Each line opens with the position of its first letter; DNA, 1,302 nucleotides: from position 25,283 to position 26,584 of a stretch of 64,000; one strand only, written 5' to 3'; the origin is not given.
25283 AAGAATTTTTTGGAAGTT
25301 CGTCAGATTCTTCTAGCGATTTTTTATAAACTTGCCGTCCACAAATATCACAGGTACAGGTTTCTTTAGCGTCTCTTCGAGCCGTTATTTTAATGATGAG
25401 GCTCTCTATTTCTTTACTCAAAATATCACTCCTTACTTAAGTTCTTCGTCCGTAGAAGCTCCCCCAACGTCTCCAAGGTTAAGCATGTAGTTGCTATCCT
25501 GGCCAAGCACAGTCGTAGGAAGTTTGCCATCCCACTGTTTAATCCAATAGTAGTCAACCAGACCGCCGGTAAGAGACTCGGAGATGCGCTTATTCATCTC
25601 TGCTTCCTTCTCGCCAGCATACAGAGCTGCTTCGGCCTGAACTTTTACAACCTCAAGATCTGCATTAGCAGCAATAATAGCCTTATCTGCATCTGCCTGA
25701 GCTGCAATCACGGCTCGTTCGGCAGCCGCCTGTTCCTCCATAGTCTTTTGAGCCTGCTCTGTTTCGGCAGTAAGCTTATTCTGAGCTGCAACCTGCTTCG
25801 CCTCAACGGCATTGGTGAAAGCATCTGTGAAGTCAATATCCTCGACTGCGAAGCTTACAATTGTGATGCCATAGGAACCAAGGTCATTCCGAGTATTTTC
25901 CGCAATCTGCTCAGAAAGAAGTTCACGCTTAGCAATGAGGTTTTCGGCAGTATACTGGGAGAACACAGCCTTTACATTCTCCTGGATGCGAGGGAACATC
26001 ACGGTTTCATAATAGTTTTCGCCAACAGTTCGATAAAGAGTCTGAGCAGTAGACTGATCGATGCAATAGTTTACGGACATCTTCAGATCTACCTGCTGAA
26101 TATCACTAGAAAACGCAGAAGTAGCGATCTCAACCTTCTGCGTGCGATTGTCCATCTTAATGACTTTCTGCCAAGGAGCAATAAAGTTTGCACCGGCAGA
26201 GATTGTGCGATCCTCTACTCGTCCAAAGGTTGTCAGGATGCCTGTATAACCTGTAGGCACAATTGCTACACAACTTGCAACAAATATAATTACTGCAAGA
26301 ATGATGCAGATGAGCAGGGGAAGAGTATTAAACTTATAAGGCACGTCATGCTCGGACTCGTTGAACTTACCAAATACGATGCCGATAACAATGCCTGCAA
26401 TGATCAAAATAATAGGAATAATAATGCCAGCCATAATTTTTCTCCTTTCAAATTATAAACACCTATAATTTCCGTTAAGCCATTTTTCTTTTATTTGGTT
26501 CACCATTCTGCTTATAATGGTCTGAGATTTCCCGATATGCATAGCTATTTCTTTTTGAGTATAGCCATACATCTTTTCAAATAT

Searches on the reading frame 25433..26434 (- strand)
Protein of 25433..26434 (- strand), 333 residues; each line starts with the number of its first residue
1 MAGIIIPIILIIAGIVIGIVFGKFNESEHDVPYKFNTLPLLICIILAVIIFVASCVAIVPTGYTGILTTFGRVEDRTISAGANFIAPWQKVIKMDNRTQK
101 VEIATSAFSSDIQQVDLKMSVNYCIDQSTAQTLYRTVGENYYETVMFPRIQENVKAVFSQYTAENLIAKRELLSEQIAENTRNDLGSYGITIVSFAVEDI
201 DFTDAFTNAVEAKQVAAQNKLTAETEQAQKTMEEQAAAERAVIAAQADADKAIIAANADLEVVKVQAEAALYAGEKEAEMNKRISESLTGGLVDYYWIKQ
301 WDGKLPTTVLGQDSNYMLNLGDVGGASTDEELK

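Call 68: search_protein_families(library=phrogs, proteins=[window:25433-26434:-], max_evalue=0.00001)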
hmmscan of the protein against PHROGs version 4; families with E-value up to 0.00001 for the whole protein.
window:25433-26434:- (333 aa): 1 family
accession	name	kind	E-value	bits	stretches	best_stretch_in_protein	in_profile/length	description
phrog_200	-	other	3.1e-51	175.7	1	5-315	45-352/379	lipoprotein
